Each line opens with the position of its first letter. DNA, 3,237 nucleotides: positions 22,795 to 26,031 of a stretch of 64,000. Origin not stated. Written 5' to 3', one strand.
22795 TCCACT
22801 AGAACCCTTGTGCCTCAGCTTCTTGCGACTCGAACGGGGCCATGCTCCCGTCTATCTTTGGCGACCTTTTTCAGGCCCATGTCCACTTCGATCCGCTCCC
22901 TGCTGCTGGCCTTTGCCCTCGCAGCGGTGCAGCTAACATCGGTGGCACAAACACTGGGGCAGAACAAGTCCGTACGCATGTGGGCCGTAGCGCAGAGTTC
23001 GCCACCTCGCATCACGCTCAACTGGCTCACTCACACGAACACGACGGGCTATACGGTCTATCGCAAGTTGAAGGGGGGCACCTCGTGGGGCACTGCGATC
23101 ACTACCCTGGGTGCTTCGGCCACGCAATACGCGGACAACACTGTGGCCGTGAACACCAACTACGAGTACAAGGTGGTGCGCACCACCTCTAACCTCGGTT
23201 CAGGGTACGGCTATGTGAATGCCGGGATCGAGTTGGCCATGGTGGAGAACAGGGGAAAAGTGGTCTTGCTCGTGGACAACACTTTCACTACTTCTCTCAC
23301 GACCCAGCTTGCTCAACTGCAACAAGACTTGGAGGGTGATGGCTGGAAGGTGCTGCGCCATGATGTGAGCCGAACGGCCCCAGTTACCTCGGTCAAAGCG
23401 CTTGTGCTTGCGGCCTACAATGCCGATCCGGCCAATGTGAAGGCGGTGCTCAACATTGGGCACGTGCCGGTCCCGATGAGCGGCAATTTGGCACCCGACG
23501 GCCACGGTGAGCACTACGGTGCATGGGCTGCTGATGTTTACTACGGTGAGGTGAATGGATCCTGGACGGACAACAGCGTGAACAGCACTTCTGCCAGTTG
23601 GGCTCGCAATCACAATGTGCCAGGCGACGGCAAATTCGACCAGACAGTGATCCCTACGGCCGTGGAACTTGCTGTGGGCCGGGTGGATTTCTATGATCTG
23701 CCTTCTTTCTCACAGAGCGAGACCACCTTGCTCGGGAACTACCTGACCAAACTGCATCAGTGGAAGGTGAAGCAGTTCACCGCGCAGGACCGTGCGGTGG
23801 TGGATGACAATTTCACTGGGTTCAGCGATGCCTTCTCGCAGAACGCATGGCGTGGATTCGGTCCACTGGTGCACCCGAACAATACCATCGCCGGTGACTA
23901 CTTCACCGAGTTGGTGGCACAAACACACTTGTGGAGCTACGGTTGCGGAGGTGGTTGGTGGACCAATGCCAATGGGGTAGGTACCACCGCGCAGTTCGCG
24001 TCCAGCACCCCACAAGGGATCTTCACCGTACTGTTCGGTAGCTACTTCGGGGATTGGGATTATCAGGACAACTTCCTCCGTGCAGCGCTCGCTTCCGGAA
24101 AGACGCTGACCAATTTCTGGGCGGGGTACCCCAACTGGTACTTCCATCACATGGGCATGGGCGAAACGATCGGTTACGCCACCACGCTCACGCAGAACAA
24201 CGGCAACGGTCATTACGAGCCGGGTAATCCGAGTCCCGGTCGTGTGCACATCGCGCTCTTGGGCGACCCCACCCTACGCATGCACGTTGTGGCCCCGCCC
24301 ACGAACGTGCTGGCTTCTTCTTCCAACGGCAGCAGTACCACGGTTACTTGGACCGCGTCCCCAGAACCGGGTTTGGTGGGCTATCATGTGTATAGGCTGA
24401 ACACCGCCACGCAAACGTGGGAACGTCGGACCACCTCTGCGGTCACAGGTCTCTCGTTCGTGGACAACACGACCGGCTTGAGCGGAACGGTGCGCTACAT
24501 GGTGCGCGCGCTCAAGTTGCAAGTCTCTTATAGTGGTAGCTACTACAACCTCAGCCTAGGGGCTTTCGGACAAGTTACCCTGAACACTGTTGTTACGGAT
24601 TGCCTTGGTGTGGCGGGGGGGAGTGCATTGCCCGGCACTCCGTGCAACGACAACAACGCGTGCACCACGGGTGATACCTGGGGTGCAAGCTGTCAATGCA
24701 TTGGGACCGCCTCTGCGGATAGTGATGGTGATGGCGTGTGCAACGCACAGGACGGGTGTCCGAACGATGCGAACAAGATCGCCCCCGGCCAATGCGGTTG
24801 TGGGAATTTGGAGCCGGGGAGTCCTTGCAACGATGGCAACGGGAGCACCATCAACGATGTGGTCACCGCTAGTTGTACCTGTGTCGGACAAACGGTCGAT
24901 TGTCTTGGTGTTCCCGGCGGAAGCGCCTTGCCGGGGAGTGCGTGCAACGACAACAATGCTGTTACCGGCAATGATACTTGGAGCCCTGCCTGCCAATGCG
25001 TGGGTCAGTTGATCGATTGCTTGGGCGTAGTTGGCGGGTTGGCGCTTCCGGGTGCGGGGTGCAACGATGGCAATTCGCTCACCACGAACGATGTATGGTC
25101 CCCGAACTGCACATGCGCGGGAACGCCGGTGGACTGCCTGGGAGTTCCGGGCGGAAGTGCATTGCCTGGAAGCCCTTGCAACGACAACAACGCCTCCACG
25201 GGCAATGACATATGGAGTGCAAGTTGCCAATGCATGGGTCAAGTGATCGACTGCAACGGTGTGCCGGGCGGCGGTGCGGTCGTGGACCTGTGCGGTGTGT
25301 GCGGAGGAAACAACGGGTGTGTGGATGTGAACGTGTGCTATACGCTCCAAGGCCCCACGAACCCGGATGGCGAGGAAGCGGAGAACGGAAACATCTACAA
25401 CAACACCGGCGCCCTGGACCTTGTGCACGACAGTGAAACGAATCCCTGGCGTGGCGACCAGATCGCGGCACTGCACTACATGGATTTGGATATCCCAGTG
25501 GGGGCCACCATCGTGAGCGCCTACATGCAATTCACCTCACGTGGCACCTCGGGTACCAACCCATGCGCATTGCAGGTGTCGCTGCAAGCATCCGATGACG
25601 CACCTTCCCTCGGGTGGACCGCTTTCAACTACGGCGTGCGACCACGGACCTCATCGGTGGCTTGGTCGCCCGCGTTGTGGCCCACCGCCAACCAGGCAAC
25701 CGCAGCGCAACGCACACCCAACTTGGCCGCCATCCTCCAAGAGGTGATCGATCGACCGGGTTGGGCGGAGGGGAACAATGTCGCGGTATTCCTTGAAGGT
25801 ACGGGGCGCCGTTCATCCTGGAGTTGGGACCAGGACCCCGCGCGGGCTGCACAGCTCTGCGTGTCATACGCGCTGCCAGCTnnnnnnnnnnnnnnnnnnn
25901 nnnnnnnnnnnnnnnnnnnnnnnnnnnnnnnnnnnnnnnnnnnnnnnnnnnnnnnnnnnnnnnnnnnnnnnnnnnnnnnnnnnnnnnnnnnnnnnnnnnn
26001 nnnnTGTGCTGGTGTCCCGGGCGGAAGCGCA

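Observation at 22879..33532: Two tandem paralogous giant T9SS cargo proteins built from an unassigned ~40-aa four-cysteine repeat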

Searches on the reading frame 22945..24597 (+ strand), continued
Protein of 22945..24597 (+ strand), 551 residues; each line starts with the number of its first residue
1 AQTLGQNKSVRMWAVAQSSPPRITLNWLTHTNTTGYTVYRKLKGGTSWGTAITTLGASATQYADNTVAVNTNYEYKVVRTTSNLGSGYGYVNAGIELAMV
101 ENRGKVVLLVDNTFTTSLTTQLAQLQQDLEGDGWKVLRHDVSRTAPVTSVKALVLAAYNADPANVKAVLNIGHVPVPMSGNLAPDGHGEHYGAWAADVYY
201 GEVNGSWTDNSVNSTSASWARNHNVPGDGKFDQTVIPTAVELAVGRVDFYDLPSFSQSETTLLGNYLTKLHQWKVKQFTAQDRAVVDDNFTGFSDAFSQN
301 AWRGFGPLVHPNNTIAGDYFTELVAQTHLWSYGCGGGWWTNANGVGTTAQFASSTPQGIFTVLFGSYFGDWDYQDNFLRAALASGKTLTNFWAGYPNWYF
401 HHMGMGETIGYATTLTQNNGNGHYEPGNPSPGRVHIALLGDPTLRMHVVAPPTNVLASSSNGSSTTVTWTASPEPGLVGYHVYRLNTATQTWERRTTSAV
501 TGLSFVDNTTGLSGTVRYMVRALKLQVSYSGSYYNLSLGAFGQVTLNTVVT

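Call 56: search_solved_structures(query=A1, max_evalue=10, show_alignments=3)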
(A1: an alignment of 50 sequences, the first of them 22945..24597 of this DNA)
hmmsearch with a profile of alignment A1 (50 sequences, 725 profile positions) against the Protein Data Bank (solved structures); distinct sequences matched with E-value up to 10: 49.
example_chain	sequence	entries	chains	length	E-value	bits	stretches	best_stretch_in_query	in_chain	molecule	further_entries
8g4l_bm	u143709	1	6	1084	7.1e-09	37.6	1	468-537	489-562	Titin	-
1l0q_A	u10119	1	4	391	1.7e-08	36.3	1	572-637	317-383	Surface layer protein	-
8q6t_I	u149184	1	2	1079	6e-08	34.6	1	472-537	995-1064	Titin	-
2kzw_A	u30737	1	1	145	7.2e-08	34.3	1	569-636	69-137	Uncharacterized protein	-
4l9d_A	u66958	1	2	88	3.2e-07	32.2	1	565-637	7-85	Protease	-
3mpc_A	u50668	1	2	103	8e-07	30.9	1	29-102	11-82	Fn3-like protein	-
8glk_D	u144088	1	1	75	9.3e-07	30.6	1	649-724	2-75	Endonuclease I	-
7pzj_A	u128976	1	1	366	8.9e-06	27.4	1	619-719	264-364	Lipase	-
6aem_A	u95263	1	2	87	5.8e-05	24.7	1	567-635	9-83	PKD domain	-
5g56_A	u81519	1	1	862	6.5e-05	24.5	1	29-99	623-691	CARBOHYDRATE BINDING FAMILY 6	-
4u6t_A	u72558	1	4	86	7.6e-05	24.3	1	587-630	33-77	ColH protein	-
4u7k_A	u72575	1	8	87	7.9e-05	24.2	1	587-630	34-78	ColH protein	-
4jrw_A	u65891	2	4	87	0.00013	23.6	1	581-633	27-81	Collagenase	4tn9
2y72_A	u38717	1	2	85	0.00013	23.5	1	580-630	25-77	COLLAGENASE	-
1k85_A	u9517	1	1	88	0.00014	23.4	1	467-536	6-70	CHITINASE A1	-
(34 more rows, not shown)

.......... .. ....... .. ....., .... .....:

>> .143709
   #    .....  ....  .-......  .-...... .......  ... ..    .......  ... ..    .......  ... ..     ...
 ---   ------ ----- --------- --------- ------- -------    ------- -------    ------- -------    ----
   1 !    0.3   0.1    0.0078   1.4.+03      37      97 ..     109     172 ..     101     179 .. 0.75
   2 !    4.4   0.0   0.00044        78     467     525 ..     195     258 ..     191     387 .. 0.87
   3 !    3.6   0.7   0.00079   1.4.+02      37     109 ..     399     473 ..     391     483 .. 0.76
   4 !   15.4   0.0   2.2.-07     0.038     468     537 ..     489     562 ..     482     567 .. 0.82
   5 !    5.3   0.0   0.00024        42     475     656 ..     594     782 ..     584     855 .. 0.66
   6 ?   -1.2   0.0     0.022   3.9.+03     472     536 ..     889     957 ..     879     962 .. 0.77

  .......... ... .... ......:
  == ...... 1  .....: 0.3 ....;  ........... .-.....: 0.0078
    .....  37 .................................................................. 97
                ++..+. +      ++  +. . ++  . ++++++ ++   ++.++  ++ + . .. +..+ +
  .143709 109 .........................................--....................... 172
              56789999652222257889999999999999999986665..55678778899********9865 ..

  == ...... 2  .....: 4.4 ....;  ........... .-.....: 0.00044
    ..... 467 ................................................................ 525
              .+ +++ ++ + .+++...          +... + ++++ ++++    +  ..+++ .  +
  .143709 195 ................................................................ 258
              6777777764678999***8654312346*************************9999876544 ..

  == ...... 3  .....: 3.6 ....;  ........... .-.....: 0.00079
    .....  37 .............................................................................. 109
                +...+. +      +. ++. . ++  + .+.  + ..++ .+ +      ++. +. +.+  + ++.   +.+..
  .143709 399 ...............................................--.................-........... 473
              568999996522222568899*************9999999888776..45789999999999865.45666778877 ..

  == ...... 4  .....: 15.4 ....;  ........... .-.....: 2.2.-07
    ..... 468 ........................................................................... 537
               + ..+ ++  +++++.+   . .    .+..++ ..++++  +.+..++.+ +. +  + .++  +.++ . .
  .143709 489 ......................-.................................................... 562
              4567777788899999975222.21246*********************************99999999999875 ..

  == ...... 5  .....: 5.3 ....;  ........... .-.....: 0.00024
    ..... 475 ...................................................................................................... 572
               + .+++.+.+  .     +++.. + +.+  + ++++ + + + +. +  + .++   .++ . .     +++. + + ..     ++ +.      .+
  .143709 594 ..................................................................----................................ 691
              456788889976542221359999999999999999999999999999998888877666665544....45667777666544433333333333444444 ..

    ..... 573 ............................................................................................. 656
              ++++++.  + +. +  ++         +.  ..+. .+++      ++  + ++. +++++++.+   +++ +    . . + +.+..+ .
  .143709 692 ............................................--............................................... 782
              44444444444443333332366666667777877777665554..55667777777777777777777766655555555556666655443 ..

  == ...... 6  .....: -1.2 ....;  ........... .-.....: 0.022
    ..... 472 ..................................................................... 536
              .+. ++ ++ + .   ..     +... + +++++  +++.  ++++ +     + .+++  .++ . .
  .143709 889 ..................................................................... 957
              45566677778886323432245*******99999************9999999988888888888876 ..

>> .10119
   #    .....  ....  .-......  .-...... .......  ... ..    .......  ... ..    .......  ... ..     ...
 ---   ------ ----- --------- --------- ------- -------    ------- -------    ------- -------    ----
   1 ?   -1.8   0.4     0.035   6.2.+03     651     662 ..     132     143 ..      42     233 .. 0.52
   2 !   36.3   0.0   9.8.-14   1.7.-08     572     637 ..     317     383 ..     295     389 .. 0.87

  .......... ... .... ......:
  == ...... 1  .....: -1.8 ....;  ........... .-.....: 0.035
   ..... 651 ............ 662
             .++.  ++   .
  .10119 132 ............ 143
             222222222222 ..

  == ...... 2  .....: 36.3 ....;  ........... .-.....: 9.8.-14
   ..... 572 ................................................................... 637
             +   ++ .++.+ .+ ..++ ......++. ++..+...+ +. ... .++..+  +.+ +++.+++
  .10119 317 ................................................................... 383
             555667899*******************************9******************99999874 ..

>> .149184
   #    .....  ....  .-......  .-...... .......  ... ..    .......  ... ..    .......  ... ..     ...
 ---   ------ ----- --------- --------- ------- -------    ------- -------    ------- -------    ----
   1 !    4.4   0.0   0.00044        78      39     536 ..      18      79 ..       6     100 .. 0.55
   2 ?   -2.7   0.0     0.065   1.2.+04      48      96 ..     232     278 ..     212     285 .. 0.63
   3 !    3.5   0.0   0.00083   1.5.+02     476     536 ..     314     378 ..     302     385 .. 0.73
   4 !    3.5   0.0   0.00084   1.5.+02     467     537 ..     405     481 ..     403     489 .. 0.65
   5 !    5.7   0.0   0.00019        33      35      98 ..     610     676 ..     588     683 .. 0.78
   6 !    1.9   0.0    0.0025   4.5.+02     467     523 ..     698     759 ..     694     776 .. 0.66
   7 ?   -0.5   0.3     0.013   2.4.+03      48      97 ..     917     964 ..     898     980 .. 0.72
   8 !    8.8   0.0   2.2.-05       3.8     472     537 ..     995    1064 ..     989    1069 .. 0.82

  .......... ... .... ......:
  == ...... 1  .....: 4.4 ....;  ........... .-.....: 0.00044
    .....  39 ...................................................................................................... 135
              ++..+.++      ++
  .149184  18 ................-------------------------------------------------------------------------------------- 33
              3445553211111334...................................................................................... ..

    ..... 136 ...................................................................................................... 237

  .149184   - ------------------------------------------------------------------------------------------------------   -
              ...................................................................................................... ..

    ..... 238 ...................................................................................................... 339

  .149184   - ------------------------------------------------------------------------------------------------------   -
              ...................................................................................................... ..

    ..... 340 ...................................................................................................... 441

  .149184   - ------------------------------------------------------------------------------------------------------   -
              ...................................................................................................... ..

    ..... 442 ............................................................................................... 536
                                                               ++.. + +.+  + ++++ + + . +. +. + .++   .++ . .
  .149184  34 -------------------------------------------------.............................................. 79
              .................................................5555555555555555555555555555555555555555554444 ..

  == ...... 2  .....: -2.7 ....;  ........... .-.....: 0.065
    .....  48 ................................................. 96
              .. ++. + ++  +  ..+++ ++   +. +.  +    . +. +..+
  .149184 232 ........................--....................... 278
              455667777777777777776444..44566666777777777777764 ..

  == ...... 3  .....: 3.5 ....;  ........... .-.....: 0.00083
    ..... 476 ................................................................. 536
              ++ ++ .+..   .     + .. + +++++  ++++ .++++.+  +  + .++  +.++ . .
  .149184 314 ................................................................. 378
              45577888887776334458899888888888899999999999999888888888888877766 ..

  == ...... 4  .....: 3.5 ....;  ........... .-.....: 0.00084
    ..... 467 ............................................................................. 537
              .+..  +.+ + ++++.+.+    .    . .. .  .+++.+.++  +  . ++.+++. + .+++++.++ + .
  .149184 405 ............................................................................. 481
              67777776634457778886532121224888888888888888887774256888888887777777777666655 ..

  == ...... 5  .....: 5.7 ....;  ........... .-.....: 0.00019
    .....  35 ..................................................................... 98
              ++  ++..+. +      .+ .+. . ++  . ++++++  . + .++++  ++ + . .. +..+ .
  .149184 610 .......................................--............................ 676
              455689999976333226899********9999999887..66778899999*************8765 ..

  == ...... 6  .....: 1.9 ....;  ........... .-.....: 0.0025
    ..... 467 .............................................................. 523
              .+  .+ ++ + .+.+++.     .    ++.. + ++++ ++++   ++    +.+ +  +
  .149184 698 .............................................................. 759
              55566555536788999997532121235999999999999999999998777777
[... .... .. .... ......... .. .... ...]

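Call 60: find_related_loci(query=window:22945-24597:+, collection=genome_contigs, flank=10000)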
Query window:22945-24597:+ (551 aa) in genome_contigs; peptide patterns used: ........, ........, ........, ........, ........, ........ (x = any residue, [..] = any of these).
180 stretches matched a pattern; 118 encode a relative of the query (tblastn E <= 1e-3); the best 80 are kept; 73 distinct loci.
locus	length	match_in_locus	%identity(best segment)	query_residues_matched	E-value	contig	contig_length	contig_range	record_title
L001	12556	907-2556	86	2-551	0e+0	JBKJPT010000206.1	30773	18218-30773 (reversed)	MAG: Flavobacteriales bacterium isolate ant_bin.469 k117_6105887, whole genome shotgun sequence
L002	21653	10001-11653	82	1-551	0e+0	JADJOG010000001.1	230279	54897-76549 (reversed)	MAG: Flavobacteriales bacterium isolate Fred_18-Q3-R57-64_BAT3C.352 tig00010495-10-2306790, whole genome shotgun sequenc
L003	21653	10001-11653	81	1-551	0e+0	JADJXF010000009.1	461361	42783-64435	MAG: Flavobacteriales bacterium isolate Kalu_18-Q3-R12-55_MAXAC.064 tig00002689-10-4603010, whole genome shotgun sequenc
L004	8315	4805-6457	79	1-551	0e+0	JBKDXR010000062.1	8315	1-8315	MAG: Flavobacteriales bacterium isolate samp_4376_concoct_992 samp_4376_584066, whole genome shotgun sequence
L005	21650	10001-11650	81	1-550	0e+0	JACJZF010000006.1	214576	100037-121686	MAG: Flavobacteriales bacterium isolate HK-STAS-BACT-57 HK-STAS-BACT-57_6, whole genome shotgun sequence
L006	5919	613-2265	78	1-551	0e+0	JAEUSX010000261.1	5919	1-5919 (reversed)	MAG: Flavobacteriales bacterium isolate new MAG-314 k141_1678221, whole genome shotgun sequence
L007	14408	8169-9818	78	2-551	0e+0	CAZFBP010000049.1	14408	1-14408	MAG TPA_asm: uncultured Chryseobacterium sp. isolate binchicken_co16_2 genome assembly, contig: NODE_7023_length_14408_c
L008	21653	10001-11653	85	1-551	0e+0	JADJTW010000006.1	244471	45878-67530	MAG: Flavobacteriales bacterium isolate Hirt_18-Q3-R61-65_BATAC.102 tig00009569-10-2442600, whole genome shotgun sequenc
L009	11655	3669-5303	77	1-546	0e+0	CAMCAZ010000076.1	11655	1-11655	MAG: Chryseobacterium gleum isolate ZE-13nov19-170 genome assembly, contig: ZE-13nov19-C9491, whole genome shotgun seque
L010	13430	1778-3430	78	1-551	0e+0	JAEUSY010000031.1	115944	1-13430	MAG: Flavobacteriales bacterium isolate new MAG-315 k141_4034102, whole genome shotgun sequence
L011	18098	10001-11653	79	1-551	0e+0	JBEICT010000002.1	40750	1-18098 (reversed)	MAG: Flavobacteriales bacterium isolate Sample-101-S75-bin-153 Sample_101_S75-bin_153-k141_3364209, whole genome shotgun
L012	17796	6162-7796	78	1-546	0e+0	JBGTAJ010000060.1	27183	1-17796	MAG: Flavobacteriales bacterium isolate JTS-AC70 k141_1655820, whole genome shotgun sequence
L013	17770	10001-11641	74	1-548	0e+0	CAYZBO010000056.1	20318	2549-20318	MAG TPA_asm: uncultured Chryseobacterium sp. isolate SRP329715_co2_379 genome assembly, contig: NODE_5218_length_20318_c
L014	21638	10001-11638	69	1-546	0e+0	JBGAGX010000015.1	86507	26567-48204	MAG: Flavobacteriales bacterium isolate MAG_MBR_H125.12 MBRH125-12_opera_contig_1184, whole genome shotgun sequence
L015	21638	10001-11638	69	1-546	0e+0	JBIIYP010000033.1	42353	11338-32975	MAG: Flavobacteriales bacterium isolate ME2005-10-10_3300044625_group2_bin128 Rohwer_bin943_scaffold_335_c1, whole genom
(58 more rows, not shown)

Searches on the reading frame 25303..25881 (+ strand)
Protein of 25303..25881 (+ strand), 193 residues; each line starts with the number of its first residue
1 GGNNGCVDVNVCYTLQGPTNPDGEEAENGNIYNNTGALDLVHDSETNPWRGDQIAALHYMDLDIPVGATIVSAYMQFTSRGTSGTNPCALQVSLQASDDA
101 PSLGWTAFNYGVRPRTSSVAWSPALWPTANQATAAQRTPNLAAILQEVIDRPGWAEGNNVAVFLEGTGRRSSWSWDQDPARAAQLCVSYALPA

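Call 14: search_protein_families(library=pfam, max_evalue=10, proteins=[window:25303-25881:+])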
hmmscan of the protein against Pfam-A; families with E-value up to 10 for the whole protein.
seq(193 aa): 0 families

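Call 58: search_solved_structures(query=window:25303-25881:+, max_evalue=10)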
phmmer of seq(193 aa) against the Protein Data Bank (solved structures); distinct sequences matched with E-value up to 10: 0.
